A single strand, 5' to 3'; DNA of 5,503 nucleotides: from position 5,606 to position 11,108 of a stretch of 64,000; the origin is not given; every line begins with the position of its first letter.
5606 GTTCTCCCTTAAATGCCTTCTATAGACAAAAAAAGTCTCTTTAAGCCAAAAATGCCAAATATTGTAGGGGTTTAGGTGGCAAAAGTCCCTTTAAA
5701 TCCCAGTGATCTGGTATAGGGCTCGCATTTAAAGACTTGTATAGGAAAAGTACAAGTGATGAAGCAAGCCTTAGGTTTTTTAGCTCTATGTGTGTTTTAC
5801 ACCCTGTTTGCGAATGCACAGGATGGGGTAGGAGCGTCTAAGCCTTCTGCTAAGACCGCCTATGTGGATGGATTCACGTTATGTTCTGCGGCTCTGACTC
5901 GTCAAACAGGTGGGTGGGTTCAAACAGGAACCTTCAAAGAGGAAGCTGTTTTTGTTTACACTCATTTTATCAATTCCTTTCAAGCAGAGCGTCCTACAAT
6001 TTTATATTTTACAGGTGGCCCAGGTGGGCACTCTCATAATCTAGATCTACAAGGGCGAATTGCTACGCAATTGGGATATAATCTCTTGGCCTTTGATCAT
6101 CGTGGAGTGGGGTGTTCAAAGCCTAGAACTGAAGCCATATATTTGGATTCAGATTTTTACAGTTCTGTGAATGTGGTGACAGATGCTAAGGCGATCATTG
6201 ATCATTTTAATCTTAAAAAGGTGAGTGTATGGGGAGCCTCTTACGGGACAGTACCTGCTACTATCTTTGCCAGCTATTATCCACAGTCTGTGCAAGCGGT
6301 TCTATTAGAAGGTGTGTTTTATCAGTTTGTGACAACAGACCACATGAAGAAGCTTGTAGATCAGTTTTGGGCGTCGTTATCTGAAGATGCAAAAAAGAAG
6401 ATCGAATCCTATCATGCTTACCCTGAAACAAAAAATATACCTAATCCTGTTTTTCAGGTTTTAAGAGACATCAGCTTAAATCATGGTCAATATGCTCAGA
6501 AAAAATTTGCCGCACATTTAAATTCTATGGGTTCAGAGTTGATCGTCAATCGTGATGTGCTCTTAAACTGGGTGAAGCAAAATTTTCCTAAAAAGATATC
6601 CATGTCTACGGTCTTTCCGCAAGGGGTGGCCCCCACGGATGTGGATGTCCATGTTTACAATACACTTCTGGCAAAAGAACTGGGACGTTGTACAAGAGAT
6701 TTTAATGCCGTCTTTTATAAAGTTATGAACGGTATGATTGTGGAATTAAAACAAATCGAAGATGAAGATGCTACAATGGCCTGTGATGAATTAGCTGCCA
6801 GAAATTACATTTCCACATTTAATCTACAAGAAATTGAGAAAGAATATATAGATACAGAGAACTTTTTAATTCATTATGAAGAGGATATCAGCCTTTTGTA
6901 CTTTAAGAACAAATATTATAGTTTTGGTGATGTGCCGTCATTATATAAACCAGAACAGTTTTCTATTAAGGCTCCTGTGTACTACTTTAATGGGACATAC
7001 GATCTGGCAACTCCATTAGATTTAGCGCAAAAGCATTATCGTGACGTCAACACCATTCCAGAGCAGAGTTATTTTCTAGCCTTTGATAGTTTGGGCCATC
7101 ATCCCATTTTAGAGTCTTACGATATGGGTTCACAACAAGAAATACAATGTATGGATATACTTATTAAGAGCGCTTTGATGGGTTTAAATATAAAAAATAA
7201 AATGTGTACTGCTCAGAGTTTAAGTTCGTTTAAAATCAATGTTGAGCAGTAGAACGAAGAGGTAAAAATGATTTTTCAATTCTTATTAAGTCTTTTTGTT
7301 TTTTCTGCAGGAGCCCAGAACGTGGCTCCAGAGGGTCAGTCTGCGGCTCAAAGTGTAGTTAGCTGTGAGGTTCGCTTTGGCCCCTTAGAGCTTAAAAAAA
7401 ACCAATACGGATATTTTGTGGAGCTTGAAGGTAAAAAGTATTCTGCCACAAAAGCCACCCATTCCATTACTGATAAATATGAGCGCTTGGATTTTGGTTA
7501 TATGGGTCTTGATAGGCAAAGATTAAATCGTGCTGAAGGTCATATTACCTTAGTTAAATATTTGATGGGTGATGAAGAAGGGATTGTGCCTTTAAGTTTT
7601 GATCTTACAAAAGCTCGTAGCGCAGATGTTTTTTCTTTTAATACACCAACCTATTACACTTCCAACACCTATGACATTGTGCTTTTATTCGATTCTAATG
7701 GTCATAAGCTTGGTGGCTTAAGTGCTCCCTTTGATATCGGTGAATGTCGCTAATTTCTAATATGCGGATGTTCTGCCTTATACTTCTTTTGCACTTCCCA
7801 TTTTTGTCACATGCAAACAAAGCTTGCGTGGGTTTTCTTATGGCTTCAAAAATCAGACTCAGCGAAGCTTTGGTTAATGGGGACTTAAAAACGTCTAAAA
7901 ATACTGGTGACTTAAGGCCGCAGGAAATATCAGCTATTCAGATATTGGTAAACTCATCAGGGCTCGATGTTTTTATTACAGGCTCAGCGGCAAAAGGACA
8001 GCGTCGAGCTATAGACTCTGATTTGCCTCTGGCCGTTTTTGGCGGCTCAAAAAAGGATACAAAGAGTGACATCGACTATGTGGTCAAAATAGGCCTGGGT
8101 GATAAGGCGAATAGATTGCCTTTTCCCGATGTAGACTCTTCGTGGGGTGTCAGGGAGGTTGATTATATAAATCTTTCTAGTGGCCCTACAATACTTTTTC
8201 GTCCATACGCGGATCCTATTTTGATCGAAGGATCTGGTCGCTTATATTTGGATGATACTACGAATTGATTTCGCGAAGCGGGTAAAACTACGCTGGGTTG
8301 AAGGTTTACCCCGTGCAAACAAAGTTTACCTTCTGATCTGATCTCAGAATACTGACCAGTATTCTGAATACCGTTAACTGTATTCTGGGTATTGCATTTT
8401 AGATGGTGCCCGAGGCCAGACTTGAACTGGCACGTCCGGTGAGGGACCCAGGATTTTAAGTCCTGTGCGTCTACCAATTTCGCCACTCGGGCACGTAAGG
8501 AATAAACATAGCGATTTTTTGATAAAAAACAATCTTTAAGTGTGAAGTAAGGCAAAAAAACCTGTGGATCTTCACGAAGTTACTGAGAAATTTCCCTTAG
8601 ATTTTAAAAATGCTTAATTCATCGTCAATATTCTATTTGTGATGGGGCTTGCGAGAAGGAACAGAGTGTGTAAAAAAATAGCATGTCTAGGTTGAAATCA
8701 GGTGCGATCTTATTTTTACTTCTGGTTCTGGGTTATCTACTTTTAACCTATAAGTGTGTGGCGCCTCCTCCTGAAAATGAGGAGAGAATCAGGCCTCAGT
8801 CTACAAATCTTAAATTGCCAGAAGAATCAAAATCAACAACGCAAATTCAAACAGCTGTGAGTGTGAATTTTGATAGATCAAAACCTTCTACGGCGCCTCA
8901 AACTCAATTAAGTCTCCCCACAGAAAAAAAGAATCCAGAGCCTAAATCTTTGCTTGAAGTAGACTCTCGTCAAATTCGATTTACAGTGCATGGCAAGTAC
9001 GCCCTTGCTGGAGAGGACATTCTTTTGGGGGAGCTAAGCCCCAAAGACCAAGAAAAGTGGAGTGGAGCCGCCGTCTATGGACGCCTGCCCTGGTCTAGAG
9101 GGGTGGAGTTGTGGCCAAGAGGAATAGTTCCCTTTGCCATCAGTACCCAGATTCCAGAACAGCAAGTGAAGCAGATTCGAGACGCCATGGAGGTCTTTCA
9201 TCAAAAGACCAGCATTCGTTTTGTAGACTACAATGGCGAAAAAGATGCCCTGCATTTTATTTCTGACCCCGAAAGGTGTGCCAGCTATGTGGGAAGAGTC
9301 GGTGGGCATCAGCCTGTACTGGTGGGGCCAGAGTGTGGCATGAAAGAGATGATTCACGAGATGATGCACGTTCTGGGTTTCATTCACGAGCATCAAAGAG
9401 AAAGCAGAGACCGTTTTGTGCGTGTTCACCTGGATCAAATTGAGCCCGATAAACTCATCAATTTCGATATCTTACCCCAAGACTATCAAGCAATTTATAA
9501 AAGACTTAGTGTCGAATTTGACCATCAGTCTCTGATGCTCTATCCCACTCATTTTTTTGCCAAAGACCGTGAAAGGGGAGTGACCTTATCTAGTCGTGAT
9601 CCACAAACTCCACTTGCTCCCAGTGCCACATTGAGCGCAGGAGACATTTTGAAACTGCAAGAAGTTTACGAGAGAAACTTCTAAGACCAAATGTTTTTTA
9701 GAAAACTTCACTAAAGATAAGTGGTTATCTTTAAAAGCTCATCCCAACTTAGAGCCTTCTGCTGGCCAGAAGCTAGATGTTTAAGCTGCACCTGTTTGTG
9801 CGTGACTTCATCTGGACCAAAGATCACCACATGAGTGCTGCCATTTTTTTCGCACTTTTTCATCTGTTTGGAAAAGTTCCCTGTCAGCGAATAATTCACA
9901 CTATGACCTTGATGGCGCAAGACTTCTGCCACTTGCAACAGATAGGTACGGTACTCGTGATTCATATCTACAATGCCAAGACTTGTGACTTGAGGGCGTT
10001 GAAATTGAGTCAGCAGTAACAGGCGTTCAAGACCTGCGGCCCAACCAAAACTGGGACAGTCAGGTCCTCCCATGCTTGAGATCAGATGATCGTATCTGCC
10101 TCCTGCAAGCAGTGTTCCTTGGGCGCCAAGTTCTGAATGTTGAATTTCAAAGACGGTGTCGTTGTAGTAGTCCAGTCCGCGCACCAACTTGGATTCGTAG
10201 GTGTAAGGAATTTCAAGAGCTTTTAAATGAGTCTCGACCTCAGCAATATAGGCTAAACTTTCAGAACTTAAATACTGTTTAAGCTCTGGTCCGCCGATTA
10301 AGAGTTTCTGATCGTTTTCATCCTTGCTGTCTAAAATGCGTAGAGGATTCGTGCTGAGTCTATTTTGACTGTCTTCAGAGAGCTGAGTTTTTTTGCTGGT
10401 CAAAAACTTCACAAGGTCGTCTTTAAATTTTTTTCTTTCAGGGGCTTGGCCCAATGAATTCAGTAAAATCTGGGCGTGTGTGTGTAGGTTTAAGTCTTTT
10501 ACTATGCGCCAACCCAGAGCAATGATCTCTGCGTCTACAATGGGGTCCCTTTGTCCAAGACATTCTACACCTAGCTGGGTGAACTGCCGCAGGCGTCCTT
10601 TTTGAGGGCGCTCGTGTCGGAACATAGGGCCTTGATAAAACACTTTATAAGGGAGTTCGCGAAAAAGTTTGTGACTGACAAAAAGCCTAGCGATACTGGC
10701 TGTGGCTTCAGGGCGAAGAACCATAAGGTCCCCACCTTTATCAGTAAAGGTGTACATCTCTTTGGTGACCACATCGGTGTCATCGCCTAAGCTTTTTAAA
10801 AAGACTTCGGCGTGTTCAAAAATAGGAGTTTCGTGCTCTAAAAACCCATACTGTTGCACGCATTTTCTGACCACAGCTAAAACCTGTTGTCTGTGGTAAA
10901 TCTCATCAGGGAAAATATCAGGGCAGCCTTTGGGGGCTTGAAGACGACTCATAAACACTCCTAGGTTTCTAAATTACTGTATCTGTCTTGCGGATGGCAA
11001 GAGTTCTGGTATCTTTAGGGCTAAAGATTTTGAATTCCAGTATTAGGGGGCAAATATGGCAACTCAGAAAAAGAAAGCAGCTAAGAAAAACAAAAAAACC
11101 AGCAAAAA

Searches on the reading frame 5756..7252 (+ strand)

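Call 80: search_protein_families(library=pfam, max_evalue=0.00001, proteins=[window:5756-7252:+])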
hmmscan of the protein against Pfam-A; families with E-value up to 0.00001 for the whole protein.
window:5756-7252:+ (498 aa): 2 families
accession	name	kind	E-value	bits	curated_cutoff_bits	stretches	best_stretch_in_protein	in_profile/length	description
PF00561.26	Abhydrolase_1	-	5.6e-18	65.9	25.8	1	80-198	1-109/245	alpha/beta hydrolase fold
PF12146.15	Hydrolase_4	-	1.3e-07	31.6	27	1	83-193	7-115/239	Serine aminopeptidase, S33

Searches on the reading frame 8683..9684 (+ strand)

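Call 80: search_protein_families(library=pfam, max_evalue=0.00001, proteins=[window:8683-9684:+])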
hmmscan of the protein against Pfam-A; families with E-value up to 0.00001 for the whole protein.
window:8683-9684:+ (333 aa): 1 family
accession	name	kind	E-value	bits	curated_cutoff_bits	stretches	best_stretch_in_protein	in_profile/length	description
PF01400.30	Astacin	-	1.7e-38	132.7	22.5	1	144-330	2-187/189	Astacin (Peptidase family M12A)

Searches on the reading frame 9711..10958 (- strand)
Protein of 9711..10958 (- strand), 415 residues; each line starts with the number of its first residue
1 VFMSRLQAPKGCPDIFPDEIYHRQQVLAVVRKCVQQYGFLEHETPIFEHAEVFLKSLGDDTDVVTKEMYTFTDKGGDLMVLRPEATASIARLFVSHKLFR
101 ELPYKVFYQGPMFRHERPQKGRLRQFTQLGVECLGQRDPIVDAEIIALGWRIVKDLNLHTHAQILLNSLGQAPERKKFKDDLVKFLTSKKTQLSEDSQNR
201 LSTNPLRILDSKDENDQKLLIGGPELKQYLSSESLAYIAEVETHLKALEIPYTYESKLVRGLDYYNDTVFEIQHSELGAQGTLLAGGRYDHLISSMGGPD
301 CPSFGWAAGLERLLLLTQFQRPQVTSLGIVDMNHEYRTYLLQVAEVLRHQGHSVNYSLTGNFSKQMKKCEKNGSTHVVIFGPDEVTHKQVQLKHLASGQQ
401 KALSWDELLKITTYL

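Call 80: search_protein_families(library=pfam, max_evalue=0.00001, proteins=[window:9711-10958:-])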
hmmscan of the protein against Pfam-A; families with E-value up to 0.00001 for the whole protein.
window:9711-10958:- (415 aa): 3 families
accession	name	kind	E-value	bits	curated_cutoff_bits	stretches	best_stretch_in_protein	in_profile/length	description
PF13393.11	tRNA-synt_His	-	1.4e-41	143.2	25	1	12-313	2-308/308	Histidyl-tRNA synthetase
PF00587.30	tRNA-synt_2b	-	1.2e-13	51.9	29.3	1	69-296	1-145/179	tRNA synthetase class II core domain (G, H, P, S and T)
PF03129.25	HGTP_anticodon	-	1.3e-10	41.7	21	1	330-410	5-89/94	Anticodon binding domain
